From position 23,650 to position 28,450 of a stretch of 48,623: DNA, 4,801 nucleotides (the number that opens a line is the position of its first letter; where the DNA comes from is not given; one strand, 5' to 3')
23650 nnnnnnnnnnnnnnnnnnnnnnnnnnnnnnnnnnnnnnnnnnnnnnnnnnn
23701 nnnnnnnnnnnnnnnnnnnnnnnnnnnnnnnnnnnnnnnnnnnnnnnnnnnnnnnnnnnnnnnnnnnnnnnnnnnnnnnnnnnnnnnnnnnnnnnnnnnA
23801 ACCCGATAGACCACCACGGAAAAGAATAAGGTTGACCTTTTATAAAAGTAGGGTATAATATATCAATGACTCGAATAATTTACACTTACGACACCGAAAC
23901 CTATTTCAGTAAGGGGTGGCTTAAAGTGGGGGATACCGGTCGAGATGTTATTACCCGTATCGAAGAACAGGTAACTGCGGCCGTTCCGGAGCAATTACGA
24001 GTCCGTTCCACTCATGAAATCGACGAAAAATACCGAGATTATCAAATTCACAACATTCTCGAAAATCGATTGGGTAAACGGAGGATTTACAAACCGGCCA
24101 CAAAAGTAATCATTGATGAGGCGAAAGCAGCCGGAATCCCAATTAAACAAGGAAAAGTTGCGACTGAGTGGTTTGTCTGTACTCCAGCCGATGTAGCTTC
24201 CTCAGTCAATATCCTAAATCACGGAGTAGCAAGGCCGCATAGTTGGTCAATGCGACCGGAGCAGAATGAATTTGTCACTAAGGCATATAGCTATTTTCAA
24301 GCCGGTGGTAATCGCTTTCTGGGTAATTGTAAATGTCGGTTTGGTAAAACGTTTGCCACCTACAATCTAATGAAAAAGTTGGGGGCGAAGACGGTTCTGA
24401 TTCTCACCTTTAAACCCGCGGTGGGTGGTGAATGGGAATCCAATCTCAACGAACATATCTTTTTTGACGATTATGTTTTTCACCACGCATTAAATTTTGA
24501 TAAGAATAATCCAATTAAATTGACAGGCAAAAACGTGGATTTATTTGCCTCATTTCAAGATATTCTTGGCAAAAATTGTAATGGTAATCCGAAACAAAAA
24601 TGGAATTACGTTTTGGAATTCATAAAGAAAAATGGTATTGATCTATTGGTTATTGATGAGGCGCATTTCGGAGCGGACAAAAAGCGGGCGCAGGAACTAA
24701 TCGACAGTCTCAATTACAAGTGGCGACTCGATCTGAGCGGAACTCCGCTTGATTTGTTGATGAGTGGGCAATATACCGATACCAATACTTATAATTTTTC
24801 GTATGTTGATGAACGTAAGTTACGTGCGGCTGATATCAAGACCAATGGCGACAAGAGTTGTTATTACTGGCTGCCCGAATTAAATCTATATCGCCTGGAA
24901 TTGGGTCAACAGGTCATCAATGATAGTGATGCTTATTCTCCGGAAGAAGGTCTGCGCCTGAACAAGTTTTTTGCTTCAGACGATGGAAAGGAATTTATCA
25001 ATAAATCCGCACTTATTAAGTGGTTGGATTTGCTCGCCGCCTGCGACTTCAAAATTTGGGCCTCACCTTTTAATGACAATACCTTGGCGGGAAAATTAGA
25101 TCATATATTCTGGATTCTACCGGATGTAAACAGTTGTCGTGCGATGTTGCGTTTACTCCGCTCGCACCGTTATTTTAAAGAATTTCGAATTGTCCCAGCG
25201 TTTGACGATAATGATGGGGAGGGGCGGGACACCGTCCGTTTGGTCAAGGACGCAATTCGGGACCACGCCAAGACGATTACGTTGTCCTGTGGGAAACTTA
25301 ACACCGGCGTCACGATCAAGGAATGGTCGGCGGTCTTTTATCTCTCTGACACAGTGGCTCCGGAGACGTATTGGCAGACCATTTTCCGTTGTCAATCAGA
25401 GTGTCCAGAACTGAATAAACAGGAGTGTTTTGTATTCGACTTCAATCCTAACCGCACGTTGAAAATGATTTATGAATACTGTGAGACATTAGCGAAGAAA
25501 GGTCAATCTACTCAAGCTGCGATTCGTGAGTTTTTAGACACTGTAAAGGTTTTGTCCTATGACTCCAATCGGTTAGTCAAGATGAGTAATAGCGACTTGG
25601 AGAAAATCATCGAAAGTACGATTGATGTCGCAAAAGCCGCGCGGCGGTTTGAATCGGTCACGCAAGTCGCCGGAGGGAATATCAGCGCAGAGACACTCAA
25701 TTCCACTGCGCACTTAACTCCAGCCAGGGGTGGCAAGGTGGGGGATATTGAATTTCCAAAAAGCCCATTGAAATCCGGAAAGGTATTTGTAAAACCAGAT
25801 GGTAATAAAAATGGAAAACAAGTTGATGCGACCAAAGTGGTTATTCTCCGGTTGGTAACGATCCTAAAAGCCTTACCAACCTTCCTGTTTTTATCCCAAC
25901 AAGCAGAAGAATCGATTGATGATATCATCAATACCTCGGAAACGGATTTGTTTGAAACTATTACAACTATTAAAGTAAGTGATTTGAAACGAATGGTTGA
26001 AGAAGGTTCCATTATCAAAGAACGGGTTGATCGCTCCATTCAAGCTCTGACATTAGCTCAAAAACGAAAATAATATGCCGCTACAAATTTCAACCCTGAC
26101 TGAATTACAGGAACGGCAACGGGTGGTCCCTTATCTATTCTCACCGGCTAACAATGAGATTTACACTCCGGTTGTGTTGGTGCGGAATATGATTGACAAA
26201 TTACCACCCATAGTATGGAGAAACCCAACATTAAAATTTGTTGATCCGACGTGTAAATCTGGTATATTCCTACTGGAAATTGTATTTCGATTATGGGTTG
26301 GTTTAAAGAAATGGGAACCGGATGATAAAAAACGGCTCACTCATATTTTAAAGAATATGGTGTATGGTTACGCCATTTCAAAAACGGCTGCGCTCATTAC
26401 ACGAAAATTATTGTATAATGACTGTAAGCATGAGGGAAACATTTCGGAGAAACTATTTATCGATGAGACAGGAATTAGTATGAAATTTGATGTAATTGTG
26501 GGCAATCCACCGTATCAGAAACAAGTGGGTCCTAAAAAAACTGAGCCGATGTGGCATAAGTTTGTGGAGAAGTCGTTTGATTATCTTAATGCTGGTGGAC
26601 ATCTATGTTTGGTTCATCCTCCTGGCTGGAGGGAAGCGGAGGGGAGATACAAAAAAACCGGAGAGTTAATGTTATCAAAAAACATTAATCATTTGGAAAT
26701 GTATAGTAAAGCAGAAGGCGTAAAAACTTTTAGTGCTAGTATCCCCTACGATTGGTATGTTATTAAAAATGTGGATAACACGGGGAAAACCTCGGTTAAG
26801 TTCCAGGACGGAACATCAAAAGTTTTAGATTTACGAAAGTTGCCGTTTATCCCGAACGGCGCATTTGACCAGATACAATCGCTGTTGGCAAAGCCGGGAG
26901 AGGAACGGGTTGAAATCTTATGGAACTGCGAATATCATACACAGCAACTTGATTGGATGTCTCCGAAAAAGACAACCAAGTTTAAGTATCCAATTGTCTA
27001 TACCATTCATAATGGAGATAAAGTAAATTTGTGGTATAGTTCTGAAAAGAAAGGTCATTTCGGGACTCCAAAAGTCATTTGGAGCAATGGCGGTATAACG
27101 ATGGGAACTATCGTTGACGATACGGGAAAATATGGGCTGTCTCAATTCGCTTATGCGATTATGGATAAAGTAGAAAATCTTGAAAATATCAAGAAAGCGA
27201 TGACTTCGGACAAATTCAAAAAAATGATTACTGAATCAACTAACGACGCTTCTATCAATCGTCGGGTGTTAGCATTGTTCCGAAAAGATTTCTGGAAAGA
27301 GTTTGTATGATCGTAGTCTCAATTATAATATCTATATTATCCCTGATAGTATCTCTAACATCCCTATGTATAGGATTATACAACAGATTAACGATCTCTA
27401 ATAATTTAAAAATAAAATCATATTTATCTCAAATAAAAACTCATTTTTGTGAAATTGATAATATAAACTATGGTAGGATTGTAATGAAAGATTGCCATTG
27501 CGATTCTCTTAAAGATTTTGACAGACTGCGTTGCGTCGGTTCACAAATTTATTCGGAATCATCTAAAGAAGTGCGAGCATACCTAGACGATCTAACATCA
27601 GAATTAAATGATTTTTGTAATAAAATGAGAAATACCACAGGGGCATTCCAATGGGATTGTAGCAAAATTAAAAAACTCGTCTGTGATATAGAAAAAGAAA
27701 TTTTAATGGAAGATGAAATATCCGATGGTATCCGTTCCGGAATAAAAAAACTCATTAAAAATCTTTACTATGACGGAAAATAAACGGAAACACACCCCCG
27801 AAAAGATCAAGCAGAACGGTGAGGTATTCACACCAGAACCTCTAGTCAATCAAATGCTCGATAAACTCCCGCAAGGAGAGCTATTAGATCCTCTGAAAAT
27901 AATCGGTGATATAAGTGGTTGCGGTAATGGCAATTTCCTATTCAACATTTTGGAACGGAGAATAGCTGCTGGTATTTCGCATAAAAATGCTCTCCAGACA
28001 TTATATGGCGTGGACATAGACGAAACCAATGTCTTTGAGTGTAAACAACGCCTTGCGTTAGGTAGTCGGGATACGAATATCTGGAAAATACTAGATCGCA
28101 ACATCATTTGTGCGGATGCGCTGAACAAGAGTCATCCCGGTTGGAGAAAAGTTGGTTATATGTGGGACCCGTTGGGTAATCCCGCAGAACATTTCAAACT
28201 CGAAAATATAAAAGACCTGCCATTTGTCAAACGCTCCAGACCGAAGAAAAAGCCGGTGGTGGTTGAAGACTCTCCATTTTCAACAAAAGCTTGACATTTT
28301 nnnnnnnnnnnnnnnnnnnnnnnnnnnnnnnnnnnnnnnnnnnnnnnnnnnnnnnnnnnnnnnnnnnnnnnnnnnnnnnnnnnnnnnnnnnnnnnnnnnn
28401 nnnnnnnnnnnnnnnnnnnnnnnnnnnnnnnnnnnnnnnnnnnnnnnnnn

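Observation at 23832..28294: T5orf172-SF2 helicase + N6A methyltransferase + membrane protein + truncated second methyltransferase cassette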

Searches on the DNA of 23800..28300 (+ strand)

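Call 6: search_dna_similar(query=window:23800-28300:+, collection=phages, mode=near, max_rows=30)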
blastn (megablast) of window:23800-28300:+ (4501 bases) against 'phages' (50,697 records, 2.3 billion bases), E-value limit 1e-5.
No match.

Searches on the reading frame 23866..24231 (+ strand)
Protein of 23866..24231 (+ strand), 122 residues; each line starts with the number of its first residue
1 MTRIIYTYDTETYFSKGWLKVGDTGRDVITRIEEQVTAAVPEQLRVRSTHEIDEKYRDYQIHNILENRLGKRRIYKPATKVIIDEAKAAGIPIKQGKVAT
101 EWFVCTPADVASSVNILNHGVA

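Call 92: search_solved_structures(query=A4, max_evalue=10, show_alignments=2)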
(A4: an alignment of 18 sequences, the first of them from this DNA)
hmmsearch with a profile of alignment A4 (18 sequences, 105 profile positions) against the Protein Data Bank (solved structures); distinct sequences matched with E-value up to 10: 12.
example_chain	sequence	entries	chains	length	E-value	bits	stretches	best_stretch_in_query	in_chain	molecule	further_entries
9e5c_6p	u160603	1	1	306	0.07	16.4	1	60-102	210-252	Dynein arm light chain, axonemal, putative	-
5nfi_B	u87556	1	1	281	0.36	14.2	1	8-69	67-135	Minor fimbrium anchoring subunit Mfa2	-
5li0_p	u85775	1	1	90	0.74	13.2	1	30-78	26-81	30S ribosomal protein S16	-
6fxc_Ap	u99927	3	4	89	0.74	13.1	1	29-78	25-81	30S ribosomal protein S16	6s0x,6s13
2o8k_A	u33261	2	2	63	0.75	13.1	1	53-84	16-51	RNA polymerase sigma factor RpoN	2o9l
5nd8_p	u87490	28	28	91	0.75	13.1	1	29-78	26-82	30S ribosomal protein S16 | Small ribosomal subunit protein bS16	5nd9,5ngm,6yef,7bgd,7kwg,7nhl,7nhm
8iuf_B7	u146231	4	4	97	0.79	13.1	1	47-93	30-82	NDUFB7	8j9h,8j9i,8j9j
2ahq_A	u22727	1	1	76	0.87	12.9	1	50-84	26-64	RNA polymerase sigma factor RpoN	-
5tcu_S7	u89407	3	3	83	1.1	12.6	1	29-78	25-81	30S ribosomal protein S16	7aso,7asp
2eab_A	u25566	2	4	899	1.8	11.9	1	9-64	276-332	Alpha-fucosidase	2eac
2ead_A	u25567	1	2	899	1.8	11.9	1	9-64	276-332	Alpha-fucosidase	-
2eae_A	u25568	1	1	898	1.8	11.9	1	9-64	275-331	Alpha-fucosidase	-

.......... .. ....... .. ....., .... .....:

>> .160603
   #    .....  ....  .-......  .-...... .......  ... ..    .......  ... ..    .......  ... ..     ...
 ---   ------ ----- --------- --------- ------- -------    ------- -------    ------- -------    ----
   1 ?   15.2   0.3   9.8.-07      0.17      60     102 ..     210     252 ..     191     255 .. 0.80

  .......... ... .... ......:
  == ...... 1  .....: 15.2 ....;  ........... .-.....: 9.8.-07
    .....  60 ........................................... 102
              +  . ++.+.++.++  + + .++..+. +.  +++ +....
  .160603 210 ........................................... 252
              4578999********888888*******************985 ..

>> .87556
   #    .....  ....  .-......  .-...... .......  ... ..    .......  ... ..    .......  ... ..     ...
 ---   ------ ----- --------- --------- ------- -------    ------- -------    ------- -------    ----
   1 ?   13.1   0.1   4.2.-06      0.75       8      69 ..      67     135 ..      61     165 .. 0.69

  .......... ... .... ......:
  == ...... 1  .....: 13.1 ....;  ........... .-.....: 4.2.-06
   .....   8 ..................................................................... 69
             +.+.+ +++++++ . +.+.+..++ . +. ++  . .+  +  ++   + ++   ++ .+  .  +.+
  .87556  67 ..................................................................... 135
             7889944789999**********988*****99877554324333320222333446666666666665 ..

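Call 93: search_protein_families(library=pfam, alignment_id=A4, max_evalue=0.01)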
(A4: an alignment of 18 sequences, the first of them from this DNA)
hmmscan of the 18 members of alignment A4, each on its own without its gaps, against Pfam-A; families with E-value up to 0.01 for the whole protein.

A. member 1, seq(122 aa): 2 families
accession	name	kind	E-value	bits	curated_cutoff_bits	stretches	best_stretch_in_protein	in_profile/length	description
PF10544.15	T5orf172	-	1.1e-05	26.3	20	1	4-114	2-97/101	T5orf172 domain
PF13455.12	MUG113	-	0.0049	17.9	22.3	1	19-114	1-70/73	Meiotically up-regulated gene 113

B. families by the number of members that match (of 18 scanned): 3 families
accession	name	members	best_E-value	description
PF10544.15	T5orf172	17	9.8e-12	T5orf172 domain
PF13455.12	MUG113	14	1e-06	Meiotically up-regulated gene 113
PF06853.17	DUF1249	1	0.0068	Protein of unknown function (DUF1249)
